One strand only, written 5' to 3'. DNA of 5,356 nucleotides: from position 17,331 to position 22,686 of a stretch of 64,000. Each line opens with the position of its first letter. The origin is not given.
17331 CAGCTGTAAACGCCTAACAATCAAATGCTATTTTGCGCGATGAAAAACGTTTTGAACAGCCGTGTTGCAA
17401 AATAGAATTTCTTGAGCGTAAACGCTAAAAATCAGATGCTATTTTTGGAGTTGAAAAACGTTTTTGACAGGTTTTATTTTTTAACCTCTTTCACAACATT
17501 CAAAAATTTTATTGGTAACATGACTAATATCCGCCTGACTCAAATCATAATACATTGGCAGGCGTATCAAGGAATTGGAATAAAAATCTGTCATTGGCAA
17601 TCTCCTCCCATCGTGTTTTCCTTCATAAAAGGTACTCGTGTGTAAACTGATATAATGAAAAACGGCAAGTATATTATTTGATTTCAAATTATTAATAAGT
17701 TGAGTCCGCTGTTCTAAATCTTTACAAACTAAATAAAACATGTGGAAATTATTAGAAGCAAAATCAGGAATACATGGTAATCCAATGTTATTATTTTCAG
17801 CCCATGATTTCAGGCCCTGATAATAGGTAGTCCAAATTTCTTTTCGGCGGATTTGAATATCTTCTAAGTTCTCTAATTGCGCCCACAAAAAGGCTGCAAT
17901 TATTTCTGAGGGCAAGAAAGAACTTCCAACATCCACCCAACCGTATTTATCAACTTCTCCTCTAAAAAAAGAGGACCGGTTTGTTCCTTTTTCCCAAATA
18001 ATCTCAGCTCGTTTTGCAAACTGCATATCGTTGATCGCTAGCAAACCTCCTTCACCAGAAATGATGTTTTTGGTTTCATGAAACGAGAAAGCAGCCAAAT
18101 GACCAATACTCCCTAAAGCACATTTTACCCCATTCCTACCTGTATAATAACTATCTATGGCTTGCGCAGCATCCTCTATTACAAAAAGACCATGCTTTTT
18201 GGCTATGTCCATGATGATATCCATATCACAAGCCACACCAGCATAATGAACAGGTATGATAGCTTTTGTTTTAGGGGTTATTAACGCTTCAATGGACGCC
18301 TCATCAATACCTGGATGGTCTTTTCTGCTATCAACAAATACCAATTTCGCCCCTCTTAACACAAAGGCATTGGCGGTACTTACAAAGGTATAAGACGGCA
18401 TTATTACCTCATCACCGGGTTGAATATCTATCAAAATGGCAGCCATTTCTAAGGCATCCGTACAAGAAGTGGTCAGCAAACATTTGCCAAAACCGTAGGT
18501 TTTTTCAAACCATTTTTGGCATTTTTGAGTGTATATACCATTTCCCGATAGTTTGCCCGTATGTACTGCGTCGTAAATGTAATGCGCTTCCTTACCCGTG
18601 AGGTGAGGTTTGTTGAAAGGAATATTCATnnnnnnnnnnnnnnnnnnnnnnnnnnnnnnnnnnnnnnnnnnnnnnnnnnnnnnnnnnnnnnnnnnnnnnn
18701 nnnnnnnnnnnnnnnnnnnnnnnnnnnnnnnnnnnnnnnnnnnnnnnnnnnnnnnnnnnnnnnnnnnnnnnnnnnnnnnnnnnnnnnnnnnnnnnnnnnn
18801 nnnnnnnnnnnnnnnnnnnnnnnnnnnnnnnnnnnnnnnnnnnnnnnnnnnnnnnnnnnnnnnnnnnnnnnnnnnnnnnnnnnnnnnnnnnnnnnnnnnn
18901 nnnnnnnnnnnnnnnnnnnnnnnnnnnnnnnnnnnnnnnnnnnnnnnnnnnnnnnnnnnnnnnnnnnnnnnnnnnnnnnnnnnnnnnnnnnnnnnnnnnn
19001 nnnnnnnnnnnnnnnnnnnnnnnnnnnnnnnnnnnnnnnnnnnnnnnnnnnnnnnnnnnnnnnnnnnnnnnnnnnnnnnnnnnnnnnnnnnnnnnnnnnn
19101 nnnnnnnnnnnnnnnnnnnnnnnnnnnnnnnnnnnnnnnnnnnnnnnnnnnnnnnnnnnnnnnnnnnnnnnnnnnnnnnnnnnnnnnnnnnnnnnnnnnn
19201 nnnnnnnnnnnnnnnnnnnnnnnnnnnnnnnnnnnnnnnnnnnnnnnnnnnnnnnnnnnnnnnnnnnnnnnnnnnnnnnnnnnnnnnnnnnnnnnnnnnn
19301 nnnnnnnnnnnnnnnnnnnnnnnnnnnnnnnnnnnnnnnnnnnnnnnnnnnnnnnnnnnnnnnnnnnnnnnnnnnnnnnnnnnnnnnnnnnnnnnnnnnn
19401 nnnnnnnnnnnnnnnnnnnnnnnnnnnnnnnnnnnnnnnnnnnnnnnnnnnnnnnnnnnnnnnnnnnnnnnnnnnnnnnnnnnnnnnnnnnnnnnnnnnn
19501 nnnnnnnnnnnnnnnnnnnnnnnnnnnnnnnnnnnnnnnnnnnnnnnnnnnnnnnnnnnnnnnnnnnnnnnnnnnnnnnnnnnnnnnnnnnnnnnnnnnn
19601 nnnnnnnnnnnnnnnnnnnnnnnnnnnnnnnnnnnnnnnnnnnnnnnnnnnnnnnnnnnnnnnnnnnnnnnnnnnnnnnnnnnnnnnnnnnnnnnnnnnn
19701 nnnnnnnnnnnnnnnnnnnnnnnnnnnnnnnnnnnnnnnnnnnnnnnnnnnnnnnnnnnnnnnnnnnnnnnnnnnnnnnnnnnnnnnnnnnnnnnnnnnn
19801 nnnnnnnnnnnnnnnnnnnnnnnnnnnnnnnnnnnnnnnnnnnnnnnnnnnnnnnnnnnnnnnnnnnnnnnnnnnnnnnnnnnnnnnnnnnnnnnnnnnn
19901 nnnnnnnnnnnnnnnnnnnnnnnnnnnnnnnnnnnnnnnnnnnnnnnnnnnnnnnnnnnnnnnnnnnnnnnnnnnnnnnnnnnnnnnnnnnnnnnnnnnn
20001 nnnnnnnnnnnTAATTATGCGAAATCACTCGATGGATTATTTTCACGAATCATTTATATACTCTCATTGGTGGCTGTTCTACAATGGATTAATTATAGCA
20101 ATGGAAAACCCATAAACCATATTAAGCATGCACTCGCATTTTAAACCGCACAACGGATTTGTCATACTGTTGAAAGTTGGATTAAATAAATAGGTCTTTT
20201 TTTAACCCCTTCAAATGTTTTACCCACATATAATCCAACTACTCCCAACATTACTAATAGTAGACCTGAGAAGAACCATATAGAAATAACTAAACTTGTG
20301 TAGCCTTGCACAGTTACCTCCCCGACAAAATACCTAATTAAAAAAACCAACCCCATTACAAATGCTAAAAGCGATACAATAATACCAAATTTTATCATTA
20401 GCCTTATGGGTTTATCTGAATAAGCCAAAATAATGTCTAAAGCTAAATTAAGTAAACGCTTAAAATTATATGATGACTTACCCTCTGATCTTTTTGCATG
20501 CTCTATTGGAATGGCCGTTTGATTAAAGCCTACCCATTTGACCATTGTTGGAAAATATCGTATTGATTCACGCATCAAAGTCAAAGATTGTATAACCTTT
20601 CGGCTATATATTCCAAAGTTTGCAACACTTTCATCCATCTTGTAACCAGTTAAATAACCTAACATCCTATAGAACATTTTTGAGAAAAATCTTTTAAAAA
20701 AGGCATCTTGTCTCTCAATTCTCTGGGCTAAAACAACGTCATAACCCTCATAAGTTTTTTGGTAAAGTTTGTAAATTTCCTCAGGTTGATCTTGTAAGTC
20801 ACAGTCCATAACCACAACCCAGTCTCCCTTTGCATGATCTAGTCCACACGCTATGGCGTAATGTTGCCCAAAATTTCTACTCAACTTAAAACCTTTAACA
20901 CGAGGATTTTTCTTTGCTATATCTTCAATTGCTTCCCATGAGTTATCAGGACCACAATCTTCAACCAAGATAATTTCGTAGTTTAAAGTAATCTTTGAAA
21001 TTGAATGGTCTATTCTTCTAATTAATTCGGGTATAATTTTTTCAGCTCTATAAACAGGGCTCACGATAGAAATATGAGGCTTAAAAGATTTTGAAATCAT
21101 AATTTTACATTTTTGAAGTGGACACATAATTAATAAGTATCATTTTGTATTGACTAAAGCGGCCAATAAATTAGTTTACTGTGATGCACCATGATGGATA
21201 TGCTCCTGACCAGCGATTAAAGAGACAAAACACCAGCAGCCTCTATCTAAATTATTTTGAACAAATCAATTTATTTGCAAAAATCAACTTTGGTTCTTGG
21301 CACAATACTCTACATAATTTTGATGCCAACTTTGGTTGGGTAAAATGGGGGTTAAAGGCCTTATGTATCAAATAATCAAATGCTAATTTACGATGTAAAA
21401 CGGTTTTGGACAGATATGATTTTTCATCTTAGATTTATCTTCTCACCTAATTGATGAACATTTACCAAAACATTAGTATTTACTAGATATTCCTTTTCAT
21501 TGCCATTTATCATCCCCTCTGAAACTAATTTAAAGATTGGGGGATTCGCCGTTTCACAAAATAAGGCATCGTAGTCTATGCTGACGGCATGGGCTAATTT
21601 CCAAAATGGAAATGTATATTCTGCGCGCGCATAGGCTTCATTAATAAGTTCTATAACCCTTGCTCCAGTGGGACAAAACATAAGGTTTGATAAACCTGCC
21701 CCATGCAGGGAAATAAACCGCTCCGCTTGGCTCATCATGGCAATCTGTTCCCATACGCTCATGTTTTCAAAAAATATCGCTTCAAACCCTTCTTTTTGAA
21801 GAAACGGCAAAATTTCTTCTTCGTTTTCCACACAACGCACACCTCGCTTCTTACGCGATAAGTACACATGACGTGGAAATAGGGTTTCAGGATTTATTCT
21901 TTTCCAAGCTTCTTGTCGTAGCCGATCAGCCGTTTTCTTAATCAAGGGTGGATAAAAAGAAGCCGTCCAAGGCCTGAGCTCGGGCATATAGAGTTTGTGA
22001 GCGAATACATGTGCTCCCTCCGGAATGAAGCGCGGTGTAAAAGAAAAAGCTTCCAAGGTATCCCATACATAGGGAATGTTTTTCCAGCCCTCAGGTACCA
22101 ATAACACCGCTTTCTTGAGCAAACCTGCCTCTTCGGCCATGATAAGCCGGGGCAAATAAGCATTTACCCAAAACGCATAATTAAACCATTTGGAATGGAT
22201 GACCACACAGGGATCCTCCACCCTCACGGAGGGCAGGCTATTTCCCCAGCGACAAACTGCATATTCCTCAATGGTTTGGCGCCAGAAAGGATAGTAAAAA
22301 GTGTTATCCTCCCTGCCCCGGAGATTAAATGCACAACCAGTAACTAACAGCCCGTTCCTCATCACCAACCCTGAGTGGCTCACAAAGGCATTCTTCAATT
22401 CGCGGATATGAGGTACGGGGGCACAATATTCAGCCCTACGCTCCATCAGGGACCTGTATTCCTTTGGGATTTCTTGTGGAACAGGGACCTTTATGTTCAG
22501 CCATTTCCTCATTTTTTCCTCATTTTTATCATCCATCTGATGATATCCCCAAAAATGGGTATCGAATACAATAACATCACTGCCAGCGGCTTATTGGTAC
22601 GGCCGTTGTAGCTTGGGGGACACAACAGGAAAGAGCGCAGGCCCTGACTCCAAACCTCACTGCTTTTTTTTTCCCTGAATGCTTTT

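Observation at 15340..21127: Arn-like module for a lipid-linked N-formyl amino sugar (GtrB/ArnC-like GT2, formyltransferase, DegT aminotransferase, polytopic membrane protein)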

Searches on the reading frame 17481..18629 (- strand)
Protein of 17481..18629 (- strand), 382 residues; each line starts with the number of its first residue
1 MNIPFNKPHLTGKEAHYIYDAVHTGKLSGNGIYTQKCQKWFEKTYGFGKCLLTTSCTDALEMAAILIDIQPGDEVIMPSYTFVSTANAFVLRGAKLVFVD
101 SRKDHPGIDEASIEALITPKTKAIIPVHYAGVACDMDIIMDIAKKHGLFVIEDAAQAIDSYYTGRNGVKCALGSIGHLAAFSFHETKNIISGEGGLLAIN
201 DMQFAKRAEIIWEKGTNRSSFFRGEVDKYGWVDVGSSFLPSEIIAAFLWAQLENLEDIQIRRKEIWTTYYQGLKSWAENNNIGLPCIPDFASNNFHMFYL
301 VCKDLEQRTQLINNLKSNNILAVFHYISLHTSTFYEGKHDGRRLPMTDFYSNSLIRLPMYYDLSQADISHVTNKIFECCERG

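Call 4: search_protein_families(library=pfam, proteins=[window:17481-18629:-], max_evalue=0.01)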
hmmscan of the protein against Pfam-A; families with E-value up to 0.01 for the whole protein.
window:17481-18629:- (382 aa): 4 families
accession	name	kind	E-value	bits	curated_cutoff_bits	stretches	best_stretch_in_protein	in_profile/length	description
PF01041.23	DegT_DnrJ_EryC1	-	5.6e-86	289.4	19.8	1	13-375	6-359/360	DegT/DnrJ/EryC1/StrS aminotransferase family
PF00155.27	Aminotran_1_2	-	2.7e-07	30.6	19.7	1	51-155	69-187/361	Aminotransferase class I and II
PF00266.25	Aminotran_5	-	9.4e-06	25.3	21.5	1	51-159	65-181/371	Aminotransferase class-V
PF01053.26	Cys_Met_Meta_PP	-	0.00062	18.9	27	1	48-154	68-174/381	Cys/Met metabolism PLP-dependent enzyme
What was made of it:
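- Checked: DegT, 17481..18629: PF01041 E=6e-86 (call 4).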

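Call 5: search_protein_families(library=ncbifam, proteins=[window:17481-18629:-], max_evalue=0.01)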
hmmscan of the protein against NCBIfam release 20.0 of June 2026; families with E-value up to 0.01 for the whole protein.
window:17481-18629:- (382 aa): 31 families (the best 25 are shown)
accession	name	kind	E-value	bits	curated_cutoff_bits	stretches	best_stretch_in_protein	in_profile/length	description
NF008687.0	PRK11706.1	equivalog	2.4e-172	572.9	375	1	3-378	2-373/375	dTDP-4-amino-4,6-dideoxygalactose transaminase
TIGR02379.1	ECA_wecE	subfamily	1e-160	534.7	434.85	1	3-378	2-374/376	dTDP-4-amino-4,6-dideoxy-D-glucose transaminase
NF008658.2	PRK11658.1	equivalog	7.5e-67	225.6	631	1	3-378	5-376/379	UDP-4-amino-4-deoxy-L-arabinose aminotransferase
TIGR03588.1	PseC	equivalog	8.6e-61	205.9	423.5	1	6-378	5-379/380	UDP-4-amino-4,6-dideoxy-N-acetyl-beta-L-altrosamine transaminase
TIGR04181.1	NHT_00031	hypoth_equivalog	4.9e-53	180.3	420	1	3-358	1-357/359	LegC family aminotransferase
TIGR04427.1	PLP_DesI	equivalog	1.7e-34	119.6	650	1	28-380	48-384/390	dTDP-4-dehydro-6-deoxyglucose aminotransferase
NF011936.0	PRK15407.1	equivalog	2.9e-33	115.2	423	2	13-210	47-246/440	lipopolysaccharide biosynthesis protein RfbH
NF005816.0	PRK07682.1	equivalog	3e-09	36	620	1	41-157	83-206/390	aminotransferase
NF041364.1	GntC_guanitoxin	equivalog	2.2e-08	33.4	415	1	51-154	64-174/356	guanitoxin biosynthesis PLP-dependent (S)-gamma-hydroxy-L-arginine cyclodehydratase GntC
NF005817.0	PRK07683.1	equivalog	2.6e-08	33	575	1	49-154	91-201/387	aminotransferase A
NF004770.0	PRK06108.1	subfamily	7.7e-08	31.5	422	1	37-155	86-211/396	pyridoxal phosphate-dependent aminotransferase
NF005732.0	PRK07550.1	equivalog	4.7e-07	29.2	366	1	32-153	78-205/389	aminotransferase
NF005744.0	PRK07568.1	subfamily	4.7e-07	28.9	389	1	35-154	73-202/398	pyridoxal phosphate-dependent aminotransferase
NF004621.0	PRK05957.1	equivalog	9.8e-07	27.8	498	1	34-156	75-202/389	pyridoxal phosphate-dependent aminotransferase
NF006569.0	PRK09082.1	subfamily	1.5e-06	27.6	420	1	50-153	94-202/386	methionine aminotransferase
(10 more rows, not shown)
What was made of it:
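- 17481..18629 (-): WecE-type dTDP-4-keto-6-deoxy-D-glucose 4-aminotransferase (382 aa). Its start overlaps the formyltransferase stop. ArnB model 226 bits (cut-off 631) (call 5).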

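Call 49: search_solved_structures(query=window:17481-18629:-, max_evalue=1e-20, show_alignments=0)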
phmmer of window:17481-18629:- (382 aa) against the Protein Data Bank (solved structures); distinct sequences matched with E-value up to 1e-20: 44.
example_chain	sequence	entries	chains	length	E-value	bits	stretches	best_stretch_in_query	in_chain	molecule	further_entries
4piw_A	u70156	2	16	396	1.2e-128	432.5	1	3-367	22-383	TDP-4-keto-6-deoxy-D-glucose transaminase family protein | dTDP-4-amino-4,6-dideoxygalactose transaminase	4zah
6blg_A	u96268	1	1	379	7.1e-128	429.9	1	3-375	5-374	dTDP-4-amino-4,6-dideoxygalactose transaminase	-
1mdo_A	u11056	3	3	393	4.9e-46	160.5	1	3-378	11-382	ArnB aminotransferase | UDP-4-amino-4-deoxy-L-arabinose--oxoglutarate aminotransferase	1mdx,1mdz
3bn1_A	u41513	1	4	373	3.7e-45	157.7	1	6-371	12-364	Perosamine synthetase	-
3dr7_A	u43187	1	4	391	4.4e-45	157.4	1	6-371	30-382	Putative perosamine synthetase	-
4oca_A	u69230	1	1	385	4.5e-45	157.4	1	3-375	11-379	UDP-4-amino-4-deoxy-L-arabinose--oxoglutarate aminotransferase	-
4lc3_A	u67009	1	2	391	6.6e-45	156.8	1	3-381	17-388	Putative UDP-4-amino-4-deoxy-l-arabinose--oxoglutarate aminotransferase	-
3dr4_A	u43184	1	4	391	2.9e-44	154.7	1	6-371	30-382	Putative perosamine synthetase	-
8sng_A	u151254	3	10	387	4.5e-44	154.1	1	3-376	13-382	UDP-4-amino-4-deoxy-L-arabinose--oxoglutarate aminotransferase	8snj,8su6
7b0d_A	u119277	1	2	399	4.5e-44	154.1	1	41-377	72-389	Glutamine--scyllo-inositol transaminase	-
7b0m_AAA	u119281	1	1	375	1.8e-41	145.5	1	6-270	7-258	Sugar aminotransferase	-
3frk_A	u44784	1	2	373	2e-40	142.1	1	41-375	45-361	QdtB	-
2oga_A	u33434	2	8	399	1.1e-38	136.4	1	54-381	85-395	Transaminase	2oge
5uid_A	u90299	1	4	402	1.9e-38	135.5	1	29-374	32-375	Aminotransferase TlmJ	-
3uwc_A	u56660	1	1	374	1.8e-34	122.5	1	33-377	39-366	Nucleotide-sugar aminotransferase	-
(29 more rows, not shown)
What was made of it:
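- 17481..18629 (-): PDB E. coli WecE 4PIW E=1e-128 against ArnB 5e-46 (call 49).
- On Arn (L-Ara4N lipid A modification) pathway: PDB WecE E=1e-128 against ArnB 5e-46 (call 49).
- On ECA Fuc4NAc branch (WecE/WecD/WecF): Call 5 (above the equivalog cut-off); call 49.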

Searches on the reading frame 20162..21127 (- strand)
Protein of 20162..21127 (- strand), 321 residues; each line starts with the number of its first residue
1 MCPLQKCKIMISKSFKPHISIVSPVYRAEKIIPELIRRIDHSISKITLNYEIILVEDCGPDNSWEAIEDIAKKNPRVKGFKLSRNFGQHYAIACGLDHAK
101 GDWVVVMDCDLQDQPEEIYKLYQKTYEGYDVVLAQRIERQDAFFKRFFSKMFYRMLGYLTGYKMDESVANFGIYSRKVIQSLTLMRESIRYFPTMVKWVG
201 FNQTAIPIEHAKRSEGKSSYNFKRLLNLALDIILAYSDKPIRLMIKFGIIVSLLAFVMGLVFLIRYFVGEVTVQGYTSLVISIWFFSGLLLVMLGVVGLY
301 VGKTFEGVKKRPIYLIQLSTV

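Call 4: search_protein_families(library=pfam, proteins=[window:20162-21127:-], max_evalue=0.01)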
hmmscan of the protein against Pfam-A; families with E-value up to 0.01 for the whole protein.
window:20162-21127:- (321 aa): 3 families
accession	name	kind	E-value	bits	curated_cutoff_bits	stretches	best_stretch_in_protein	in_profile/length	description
PF00535.33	Glycos_transf_2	-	3.1e-30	105.8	23.3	1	20-179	1-164/168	Glycosyl transferase family 2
PF10111.15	Glyco_tranf_2_2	-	0.0013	18.7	27.3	1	20-113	1-94/276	Glycosyltransferase like family 2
PF12804.13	NTP_transf_3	-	0.0041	17.8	27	1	87-159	71-144/160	MobA-like NTP transferase domain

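Call 5: search_protein_families(library=ncbifam, proteins=[window:20162-21127:-], max_evalue=0.01)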
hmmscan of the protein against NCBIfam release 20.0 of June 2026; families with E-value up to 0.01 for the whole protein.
window:20162-21127:- (321 aa): 18 families
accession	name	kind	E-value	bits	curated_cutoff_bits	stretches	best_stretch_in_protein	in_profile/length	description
NF047588.1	GlcsyltransPgfSStrep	equivalog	1.6e-72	244.3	500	1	19-319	3-305/308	glycosyltransferase PgfS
NF007986.1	PRK10714.1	equivalog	1.1e-62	211.9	529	1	18-317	7-309/316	undecaprenyl-phosphate 4-deoxy-4-formamido-L-arabinose transferase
NF047683.1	TeichurnBiosyTuaG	equivalog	1.3e-13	51.2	400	1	15-120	4-106/252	teichuronic acid biosynthesis protein TuaG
NF007482.0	PRK10073.1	equivalog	6.1e-11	41.9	423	1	14-116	3-101/334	glycosyltransferase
TIGR03937.1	PgaC_IcaA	equivalog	6.5e-11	41.8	422.3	1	13-110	41-135/407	poly-beta-1,6-N-acetyl-D-glucosamine synthase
NF050050.1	ProtGlycPglI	equivalog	5e-10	39.2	500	1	16-149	1-132/306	GalNAc(5)-diNAcBac-PP-undecaprenol beta-1,3-glucosyltransferase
NF038302.1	EPS_HpsE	equivalog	1.7e-07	30.5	300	1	19-122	3-108/307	hormogonium polysaccharide biosynthesis glycosyltransferase HpsE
TIGR03111.1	glyc2_xrt_Gpos1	hypoth_equivalog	2.6e-07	29.8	363.95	1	15-124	47-155/439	TIGR03111 family XrtG-associated glycosyltransferase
TIGR04182.1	glyco_TIGR04182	equivalog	3.7e-06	26.6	325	1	48-298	25-279/293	S-layer glycoprotein N-glycosyltransferase AglJ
NF041875.1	EPS_EpsD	equivalog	9.1e-06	25.3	370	1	20-155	2-139/325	exopolysaccharide biosynthesis glycosyltransferase EpsD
NF041391.1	DPhHxTase_Halo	equivalog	1.9e-05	23.7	375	1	61-184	31-155/213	dolichyl-phosphate hexose transferase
NF053739.1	GlytfEpsEBac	equivalog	0.00014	21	450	1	17-111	1-93/265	glycosyltransferase EpsE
TIGR04283.1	glyco_like_mftF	equivalog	0.0007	19.3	182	1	19-126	1-97/221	TIGR04283 family arsenosugar biosynthesis glycosyltransferase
NF045692.1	OglycostaseCruG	equivalog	0.001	18.1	600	1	19-132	43-160/386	2'-O-glycosyltransferase CruG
NF007453.0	PRK10018.1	equivalog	0.0036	17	382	1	16-117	5-103/280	colanic acid biosynthesis glycosyltransferase WcaA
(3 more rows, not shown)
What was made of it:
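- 20162..21127 (-): GtrB/ArnC-type polyprenyl-phosphate glycosyltransferase (GT2, 321 aa, two C-terminal TM helices). Proposed Und-P-(N-acyl-4-amino-4,6-dideoxyhexose) synthase. Full-length NCBIfam alignments to PgfS (244 bits) and ArnC (212 bits) (calls 4, 5).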

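Call 48: search_solved_structures(query=window:20162-21127:-, max_evalue=0.00001, show_alignments=2)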
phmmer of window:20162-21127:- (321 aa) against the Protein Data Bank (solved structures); distinct sequences matched with E-value up to 0.00001: 13.
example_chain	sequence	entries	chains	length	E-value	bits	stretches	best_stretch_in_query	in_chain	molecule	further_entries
5ekp_C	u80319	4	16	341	9.3e-64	218.8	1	18-316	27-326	Uncharacterized glycosyltransferase sll0501 | Glycosyltransferase sll0501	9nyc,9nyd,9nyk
9nye_A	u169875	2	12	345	9.7e-64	218.8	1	18-316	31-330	Glycosyltransferase sll0501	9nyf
5eke_A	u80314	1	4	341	1.1e-63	218.6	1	18-316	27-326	Uncharacterized glycosyltransferase sll0501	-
9hwj_A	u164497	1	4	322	3.7e-55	190.6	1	18-317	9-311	Undecaprenyl-phosphate 4-deoxy-4-formamido-L-arabinose transferase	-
9bhc_C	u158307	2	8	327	6.9e-52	179.8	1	18-317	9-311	Undecaprenyl-phosphate 4-deoxy-4-formamido-L-arabinose transferase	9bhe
8vxh_A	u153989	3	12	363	9.2e-52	179.4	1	18-317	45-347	Undecaprenyl-phosphate 4-deoxy-4-formamido-L-arabinose transferase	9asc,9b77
5mlz_A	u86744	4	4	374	8e-20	74.5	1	18-256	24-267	Dolichol monophosphate mannose synthase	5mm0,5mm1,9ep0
3bcv_A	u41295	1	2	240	1.2e-08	37.8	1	14-113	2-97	Putative glycosyltransferase protein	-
5hea_A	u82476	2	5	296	3.8e-07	32.9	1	19-135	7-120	Putative glycosyltransferase (GalT1)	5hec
8vh7_A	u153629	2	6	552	1.9e-06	30.6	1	14-113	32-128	Heparosan synthase B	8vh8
8viw_A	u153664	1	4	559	1.9e-06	30.6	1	14-113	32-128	Heparosan synthase B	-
2z87_A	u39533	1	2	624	5.9e-06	29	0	19-117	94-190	Chondroitin synthase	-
2z86_A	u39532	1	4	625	5.9e-06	28.9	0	19-117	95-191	Chondroitin synthase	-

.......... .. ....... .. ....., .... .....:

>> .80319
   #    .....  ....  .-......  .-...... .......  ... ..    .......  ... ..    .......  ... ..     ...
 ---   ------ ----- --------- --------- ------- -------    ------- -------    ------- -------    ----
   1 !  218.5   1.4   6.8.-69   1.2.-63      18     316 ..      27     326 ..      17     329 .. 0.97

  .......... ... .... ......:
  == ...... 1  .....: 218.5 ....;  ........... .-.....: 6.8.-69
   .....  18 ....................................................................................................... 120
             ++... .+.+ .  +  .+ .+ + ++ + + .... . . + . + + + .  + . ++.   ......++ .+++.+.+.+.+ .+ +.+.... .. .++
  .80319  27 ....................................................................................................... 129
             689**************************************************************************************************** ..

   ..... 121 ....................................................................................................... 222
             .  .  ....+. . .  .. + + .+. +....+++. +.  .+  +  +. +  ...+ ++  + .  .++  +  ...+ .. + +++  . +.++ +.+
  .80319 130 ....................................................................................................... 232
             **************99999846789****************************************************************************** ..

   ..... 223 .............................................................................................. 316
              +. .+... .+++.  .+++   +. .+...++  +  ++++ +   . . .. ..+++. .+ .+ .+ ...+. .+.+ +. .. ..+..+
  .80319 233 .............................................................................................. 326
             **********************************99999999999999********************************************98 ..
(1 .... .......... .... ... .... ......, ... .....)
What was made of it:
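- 20162..21127 (-): PDB GtrB 5EKP E=9e-64, ArnC E=4e-55, DPMS E=8e-20 (call 48).
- On Arn (L-Ara4N lipid A modification) pathway: GtrB is the closer solved relative (calls 5, 48).
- Checked: Best solved relatives are Synechocystis GtrB 5EKP (E=9e-64) and ArnC (E=4e-55) (call 48).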

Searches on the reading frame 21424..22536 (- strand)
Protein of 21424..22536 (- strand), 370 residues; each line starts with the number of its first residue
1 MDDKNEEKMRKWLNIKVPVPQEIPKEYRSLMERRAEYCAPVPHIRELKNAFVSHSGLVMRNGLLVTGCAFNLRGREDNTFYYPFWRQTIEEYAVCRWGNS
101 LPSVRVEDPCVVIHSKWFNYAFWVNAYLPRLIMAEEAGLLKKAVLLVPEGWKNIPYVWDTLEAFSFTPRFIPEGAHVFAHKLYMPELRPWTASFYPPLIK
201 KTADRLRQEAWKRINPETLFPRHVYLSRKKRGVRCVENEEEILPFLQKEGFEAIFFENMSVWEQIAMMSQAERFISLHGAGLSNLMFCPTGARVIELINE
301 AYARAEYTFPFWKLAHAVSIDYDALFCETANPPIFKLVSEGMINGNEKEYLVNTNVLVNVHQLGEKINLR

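Call 4: search_protein_families(library=pfam, proteins=[window:21424-22536:-], max_evalue=0.01)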
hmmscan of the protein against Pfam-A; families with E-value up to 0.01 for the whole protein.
window:21424-22536:- (370 aa): 1 family
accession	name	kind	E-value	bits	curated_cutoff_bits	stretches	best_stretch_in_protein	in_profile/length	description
PF04577.19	Glyco_transf_61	-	1.4e-26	93.8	27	1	123-295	4-137/137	Glycosyltransferase 61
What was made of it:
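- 21424..23450 (-): Overlapping GT2 (22509..23450) and GT61 (21424..22536) genes. Together they are the split equivalent of a 664-aa GT2-GT61 fusion that sits beside GT-C homologues elsewhere. They are a candidate builder of the acceptor glycan. GC is host-like (44-47%). Pfam (call 4).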

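Call 5: search_protein_families(library=ncbifam, proteins=[window:21424-22536:-], max_evalue=0.01)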
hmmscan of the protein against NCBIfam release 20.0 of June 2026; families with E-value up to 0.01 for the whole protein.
window:21424-22536:- (370 aa): 0 families
